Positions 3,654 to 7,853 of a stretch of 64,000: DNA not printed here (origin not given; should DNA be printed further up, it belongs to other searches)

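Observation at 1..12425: TonB/ABC importer translationally coupled to a three-subunit CobN-ChlD-ChlI chelatase, followed by an ABC-2 exporter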

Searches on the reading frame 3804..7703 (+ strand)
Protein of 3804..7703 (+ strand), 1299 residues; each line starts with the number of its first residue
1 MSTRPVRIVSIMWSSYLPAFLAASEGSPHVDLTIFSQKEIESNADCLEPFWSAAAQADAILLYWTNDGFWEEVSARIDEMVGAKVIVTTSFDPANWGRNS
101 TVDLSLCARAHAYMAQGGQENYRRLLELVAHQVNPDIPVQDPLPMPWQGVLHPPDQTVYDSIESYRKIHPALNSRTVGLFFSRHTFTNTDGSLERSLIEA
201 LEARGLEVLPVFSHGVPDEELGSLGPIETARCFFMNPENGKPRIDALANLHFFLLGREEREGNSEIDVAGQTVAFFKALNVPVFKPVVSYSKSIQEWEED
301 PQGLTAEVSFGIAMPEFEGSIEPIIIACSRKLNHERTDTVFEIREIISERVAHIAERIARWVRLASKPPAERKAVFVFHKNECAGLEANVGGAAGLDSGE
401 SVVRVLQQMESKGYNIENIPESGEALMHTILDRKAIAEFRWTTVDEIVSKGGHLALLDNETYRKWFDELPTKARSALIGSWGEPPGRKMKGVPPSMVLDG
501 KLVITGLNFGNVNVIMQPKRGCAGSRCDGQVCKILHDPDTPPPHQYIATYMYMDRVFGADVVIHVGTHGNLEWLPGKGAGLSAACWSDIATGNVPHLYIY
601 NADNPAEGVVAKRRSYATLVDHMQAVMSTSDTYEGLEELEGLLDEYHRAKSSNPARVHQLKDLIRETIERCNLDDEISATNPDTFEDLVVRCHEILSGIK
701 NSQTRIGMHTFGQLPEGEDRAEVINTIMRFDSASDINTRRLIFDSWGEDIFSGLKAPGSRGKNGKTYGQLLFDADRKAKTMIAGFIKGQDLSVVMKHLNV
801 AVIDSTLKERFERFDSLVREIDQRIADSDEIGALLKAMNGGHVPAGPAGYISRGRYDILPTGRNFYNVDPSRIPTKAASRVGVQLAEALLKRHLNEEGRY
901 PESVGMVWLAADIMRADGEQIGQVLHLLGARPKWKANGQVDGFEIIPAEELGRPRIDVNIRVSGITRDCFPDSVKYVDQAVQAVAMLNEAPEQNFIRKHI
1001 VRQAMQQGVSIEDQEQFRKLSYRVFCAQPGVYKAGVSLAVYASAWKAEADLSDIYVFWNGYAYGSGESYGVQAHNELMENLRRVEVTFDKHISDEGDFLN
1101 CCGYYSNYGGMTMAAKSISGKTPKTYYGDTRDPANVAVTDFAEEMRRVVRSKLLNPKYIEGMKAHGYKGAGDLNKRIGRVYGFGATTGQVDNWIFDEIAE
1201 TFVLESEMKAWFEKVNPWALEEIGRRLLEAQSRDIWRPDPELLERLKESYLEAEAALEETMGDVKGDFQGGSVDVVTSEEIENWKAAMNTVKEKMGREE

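Call 5: search_protein_families(library=pfam, proteins=[window:3804-7703:+])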
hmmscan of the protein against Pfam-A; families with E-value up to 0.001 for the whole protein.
window:3804-7703:+ (1299 aa): 1 family
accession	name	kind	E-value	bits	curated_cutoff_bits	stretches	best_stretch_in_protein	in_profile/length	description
PF02514.21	CobN-Mg_chel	-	0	1201.4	24.5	1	111-1241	1-1088/1090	CobN/Magnesium Chelatase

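Call 6: search_protein_families(library=ncbifam, proteins=[window:3804-7703:+], max_evalue=0.00001)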
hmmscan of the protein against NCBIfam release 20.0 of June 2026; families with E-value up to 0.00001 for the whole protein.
window:3804-7703:+ (1299 aa): 9 families
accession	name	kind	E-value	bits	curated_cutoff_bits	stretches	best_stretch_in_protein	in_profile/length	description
NF004646.0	PRK05989.2-4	equivalog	0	1537.8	1468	1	7-1292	2-1275/1277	cobaltochelatase subunit CobN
NF004643.0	PRK05989.2-1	equivalog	0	1211.4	1926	1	7-1276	2-1177/1184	cobaltochelatase subunit CobN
TIGR02257.1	cobalto_cobN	equivalog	2.5e-242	807.3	822.05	1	99-1254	128-1225/1226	cobaltochelatase subunit CobN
TIGR02025.1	BchH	equivalog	2e-225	751.2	829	1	110-1258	166-1269/1271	magnesium chelatase subunit H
NF009140.0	PRK12493.1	equivalog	2.5e-211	704.8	1300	1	107-1259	179-1308/1313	magnesium chelatase subunit H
NF008973.0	PRK12321.1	equivalog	1e-183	612.9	1235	1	94-1239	122-1090/1105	cobaltochelatase subunit CobN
NF009942.0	PRK13405.1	equivalog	2.4e-171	572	1166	2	775-1259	771-1240/1245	magnesium chelatase subunit H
NF004644.0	PRK05989.2-2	equivalog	7e-152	507.8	1248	1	100-1256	110-1191/1289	cobaltochelatase subunit CobN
NF004645.0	PRK05989.2-3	equivalog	2e-145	486.1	1619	2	809-1253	972-1433/1597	cobaltochelatase subunit CobN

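Call 8: find_encoding_contigs(protein=window:3804-7703:+, flank=10000, max_places=6)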
Protein window:3804-7703:+ (1299 aa): no gene with exactly this product is on record in the collection.

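Call 9: find_homologous_proteins(query=window:3804-7703:+)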
Query window:3804-7703:+ (1299 aa): 223 proteins with E <= 0.001 among 8000 candidates; the best 120 are listed.
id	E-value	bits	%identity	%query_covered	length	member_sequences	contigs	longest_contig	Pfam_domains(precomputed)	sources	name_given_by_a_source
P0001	0.0e+0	3019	100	100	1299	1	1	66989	PF02514.22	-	-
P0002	0.0e+0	2380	77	99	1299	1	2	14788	PF02514.22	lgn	-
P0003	0.0e+0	2360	76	100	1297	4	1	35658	PF02514.22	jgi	jgi:cobaltochelatase CobN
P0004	0.0e+0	2356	75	100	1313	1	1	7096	PF02514.22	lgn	-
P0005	0.0e+0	2355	76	100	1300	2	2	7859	PF02514.22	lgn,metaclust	metaclust:\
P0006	0.0e+0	2342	76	100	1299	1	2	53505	PF02514.22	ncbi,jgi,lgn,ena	ncbi:cobaltochelatase subunit CobN [Desulfolithobacter sp.]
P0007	0.0e+0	2311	74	100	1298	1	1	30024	PF02514.22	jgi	jgi:cobaltochelatase CobN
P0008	0.0e+0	2300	74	100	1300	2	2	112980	PF02514.22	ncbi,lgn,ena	-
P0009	0.0e+0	2299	75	99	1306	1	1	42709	PF02514.22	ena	-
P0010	0.0e+0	2298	73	100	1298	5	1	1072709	PF02514.22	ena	-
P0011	0.0e+0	2284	74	99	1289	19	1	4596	PF02514.22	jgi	jgi:cobaltochelatase CobN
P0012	0.0e+0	2283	74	100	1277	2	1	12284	PF02514.22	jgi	jgi:cobaltochelatase CobN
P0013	0.0e+0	2282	74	100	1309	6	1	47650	PF02514.22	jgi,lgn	-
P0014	0.0e+0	2272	74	99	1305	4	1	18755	PF02514.22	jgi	jgi:cobaltochelatase CobN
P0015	0.0e+0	2271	73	100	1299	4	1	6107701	PF02514.22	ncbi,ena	-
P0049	0.0e+0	2133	68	100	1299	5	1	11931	PF02514.22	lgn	-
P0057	0.0e+0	2099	67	100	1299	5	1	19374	PF02514.22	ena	-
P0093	0.0e+0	1554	51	99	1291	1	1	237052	PF02514.22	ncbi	-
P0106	0.0e+0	1372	48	99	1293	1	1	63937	PF02514.22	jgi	jgi:cobaltochelatase CobN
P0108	0.0e+0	1369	48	99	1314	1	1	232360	PF02514.22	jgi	jgi:cobaltochelatase CobN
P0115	0.0e+0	1352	47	99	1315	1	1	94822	PF02514.22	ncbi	ncbi:MAG: cobaltochelatase subunit CobN [bacterium]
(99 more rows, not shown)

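Call 10: find_related_loci(query=window:3804-7703:+, collection=genome_contigs, flank=10000)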
Query window:3804-7703:+ (1299 aa) in genome_contigs; peptide patterns used: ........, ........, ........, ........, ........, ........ (x = any residue, [..] = any of these).
48 stretches matched a pattern; 31 encode a relative of the query (tblastn E <= 1e-3); 31 distinct loci.
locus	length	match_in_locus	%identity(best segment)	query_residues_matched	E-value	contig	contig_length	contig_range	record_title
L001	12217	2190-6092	71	1-1296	0e+0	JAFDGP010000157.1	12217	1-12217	MAG: Deltaproteobacteria bacterium isolate Meg22_1012_Bin_310 Meg22_1012_Bin_310_scaffold_45977, whole genome shotgun se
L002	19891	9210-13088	73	1-1291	0e+0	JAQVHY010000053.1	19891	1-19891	MAG: Desulfobacca sp. isolate STE_27 NODE_6015_length_19891_cov_5.247470_Sandtown_E, whole genome shotgun sequence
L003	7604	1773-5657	72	1-1295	0e+0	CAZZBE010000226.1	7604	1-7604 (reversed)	MAG TPA_asm: uncultured Desulfobacteraceae bacterium isolate binchicken_co8_367 genome assembly, contig: NODE_19030_leng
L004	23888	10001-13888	72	1-1294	0e+0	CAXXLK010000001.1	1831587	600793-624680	MAG: Desulfobacterales bacterium isolate c905b435-fdb9-4221-98b7-76b06078fb47 genome assembly, contig: contig_1, whole g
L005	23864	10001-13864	74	5-1294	0e+0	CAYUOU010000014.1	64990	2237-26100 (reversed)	MAG TPA_asm: uncultured Desulfobacterales bacterium isolate SRP141376_co3_406 genome assembly, contig: NODE_987_length_6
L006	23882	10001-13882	71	2-1294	0e+0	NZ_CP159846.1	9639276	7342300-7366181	Desulfosarcina variabilis str. Montpellier chromosome, complete genome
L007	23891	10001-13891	71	3-1296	0e+0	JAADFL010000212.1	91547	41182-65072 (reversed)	MAG: Deltaproteobacteria bacterium isolate M_MaxBin.025 contig-127_88, whole genome shotgun sequence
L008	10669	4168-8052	69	1-1295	0e+0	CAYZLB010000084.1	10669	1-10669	MAG TPA_asm: uncultured Desulfohalobiaceae bacterium isolate binchicken_co92_57 genome assembly, contig: NODE_1757_lengt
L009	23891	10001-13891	67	3-1299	0e+0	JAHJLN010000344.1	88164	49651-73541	MAG: Proteobacteria bacterium isolate Old_saline.mb.139 Old_saline.mb.139_k141_981268, whole genome shotgun sequence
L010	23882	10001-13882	68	4-1298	0e+0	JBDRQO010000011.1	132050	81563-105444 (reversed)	MAG: Pseudomonadota bacterium isolate MEGAHIT-group-2.49 k141_544516, whole genome shotgun sequence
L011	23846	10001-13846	67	3-1284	0e+0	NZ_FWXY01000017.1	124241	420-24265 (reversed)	Desulfocicer vacuolatum DSM 3385, whole genome shotgun sequence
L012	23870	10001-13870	66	3-1293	0e+0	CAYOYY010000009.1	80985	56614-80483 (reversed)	MAG TPA_asm: uncultured Desulfobacula sp. isolate binchicken_co67_36 genome assembly, contig: NODE_193_length_80985_cov_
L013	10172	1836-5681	66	3-1284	0e+0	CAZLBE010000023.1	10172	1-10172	MAG TPA_asm: uncultured Desulfobacterales bacterium isolate binchicken_co164_198 genome assembly, contig: NODE_2177_leng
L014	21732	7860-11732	67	3-1293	0e+0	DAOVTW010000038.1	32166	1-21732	MAG TPA_asm: Desulfobacteraceae bacterium isolate CSMAG_1663 CSMAG_1663_k141_719246_length_32166_cov_18.9753, whole geno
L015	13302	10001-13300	78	2-1099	0e+0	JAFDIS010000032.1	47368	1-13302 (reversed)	MAG: Deltaproteobacteria bacterium isolate Meg22_1618_Bin_163 Meg22_1618_Bin_163_scaffold_1395, whole genome shotgun seq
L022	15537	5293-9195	74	1-1299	0e+0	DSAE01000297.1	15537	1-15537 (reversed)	MAG TPA_asm: Desulfobacteraceae bacterium isolate SpSt-1141 Ga0129302_1001846, whole genome shotgun sequence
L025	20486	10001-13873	67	1-1295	0e+0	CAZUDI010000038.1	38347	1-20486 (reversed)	MAG TPA_asm: uncultured Bacteriovoracaceae bacterium isolate binchicken_co42_213 genome assembly, contig: NODE_907_lengt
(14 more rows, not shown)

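Call 17: search_protein_families(library=pfam, proteins=[L004:418-1371:+, L004:1706-2317:+, L004:2555-2977:+, L004:3535-4341:+, L004:4720-7089:+, L025:850-1266:+, L025:1263-3065:+, L025:3062-3667:+, L025:3673-4080:+, L025:4084-4734:+], max_evalue=0.001)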
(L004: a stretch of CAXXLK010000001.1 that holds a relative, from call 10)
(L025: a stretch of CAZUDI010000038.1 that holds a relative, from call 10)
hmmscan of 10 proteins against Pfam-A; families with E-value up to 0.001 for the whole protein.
L004:418-1371:+ (317 aa): 1 family
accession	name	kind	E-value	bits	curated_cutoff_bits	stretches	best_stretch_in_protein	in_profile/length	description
PF01256.23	Carb_kinase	-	2.7e-10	40.6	27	1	124-274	89-226/242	NAD(P)H-hydrate dehydratase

L004:1706-2317:+ (203 aa): 2 families
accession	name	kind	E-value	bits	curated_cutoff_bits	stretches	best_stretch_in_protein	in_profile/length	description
PF01206.22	TusA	-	3.6e-19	68.8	28.6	1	9-72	1-66/70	Sulfurtransferase TusA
PF02635.20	DsrE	-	5.1e-07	30.3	22.7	1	112-202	16-115/116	DsrE/DsrF-like family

L004:2555-2977:+ (140 aa): 1 family
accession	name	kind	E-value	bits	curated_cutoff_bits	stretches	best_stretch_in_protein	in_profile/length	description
PF12953.12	DUF3842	-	1.3e-51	174.8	28.5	1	4-133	1-130/130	Domain of unknown function (DUF3842)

L004:3535-4341:+ (268 aa): 0 families

L004:4720-7089:+ (789 aa): 4 families
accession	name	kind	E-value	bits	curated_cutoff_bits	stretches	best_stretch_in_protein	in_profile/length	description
PF00593.30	TonB_dep_Rec_b-barrel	-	2.9e-56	192.6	27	1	335-764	16-435/436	TonB dependent receptor-like, beta-barrel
PF07715.20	Plug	-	8.2e-30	103.9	23.9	1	106-213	3-107/107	TonB-dependent Receptor Plug Domain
PF14905.12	OMP_b-brl_3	-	1.1e-13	51.5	27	1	428-785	47-393/408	Outer membrane protein beta-barrel family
PF25183.1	OMP_b-brl_4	-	7.3e-05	21.8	30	1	479-525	352-398/838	Outer membrane beta barrel domain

L025:850-1266:+ (138 aa): 1 family
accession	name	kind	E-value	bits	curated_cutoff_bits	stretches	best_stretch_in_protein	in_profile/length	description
PF12953.12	DUF3842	-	1.2e-49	168.4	28.5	1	4-132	1-129/130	Domain of unknown function (DUF3842)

L025:1263-3065:+ (600 aa): 1 family
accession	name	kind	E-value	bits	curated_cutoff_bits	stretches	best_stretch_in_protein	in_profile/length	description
PF20615.3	DUF6802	-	1.5e-11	44.6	27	0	198-260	31-94/102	Family of unknown function (DUF6802)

L025:3062-3667:+ (201 aa): 1 family
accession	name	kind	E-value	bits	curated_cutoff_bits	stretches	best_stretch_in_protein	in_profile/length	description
PF01618.21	MotA_ExbB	-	2.9e-29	101.8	22.9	1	69-188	5-126/127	MotA/TolQ/ExbB proton channel family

L025:3673-4080:+ (135 aa): 1 family
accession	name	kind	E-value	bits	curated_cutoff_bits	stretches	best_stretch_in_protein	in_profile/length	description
PF02472.21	ExbD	-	2.5e-27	95.9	25.4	1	14-133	7-127/128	Biopolymer transport protein ExbD/TolR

L025:4084-4734:+ (216 aa): 2 families
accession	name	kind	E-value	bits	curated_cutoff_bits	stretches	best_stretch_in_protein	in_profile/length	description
PF03544.19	TonB_C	-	4.8e-15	56.2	24.6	1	138-214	3-78/79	Gram-negative bacterial TonB protein C-terminal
PF13103.11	TonB_2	-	1.3e-07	32.1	22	1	125-213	3-85/85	TonB C terminal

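Call 25: search_solved_structures(query=window:3804-7703:+, max_evalue=0.001)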
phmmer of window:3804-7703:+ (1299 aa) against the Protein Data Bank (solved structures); distinct sequences matched with E-value up to 0.001: 10.
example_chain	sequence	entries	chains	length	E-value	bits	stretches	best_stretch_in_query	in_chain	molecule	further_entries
7c6o_A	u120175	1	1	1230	7e-174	583.4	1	273-1258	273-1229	Cobalamin biosynthesis protein CobN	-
9uk9_A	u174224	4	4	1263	6.4e-150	504.1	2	828-1239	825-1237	Cobaltochelatase subunit CobN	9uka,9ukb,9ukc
4zhj_A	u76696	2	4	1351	2.2e-143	482.4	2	810-1258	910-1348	Mg-chelatase subunit ChlH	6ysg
6yt0_B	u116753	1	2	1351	5.8e-143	481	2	810-1258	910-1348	Mg-chelatase subunit ChlH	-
6ytj_AAA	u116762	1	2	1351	7.8e-143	480.6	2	810-1258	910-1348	Mg-chelatase subunit ChlH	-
6ytn_AAA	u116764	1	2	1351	2.8e-142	478.7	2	810-1258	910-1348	Mg-chelatase subunit ChlH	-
9d26_A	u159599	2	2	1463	2.5e-106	359.6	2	827-1251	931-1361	HmuS heme dechelatase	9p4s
6ys9_A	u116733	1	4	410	3.1e-79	269.9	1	857-1258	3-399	Magnesium-protoporphyrin methyltransferase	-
9fpc_A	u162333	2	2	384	6.9e-74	252.2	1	871-1239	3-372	Cobn protein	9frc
5ewu_A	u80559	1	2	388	9.5e-71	241.8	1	873-1258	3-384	Magnesium-chelatase subunit ChlH, chloroplastic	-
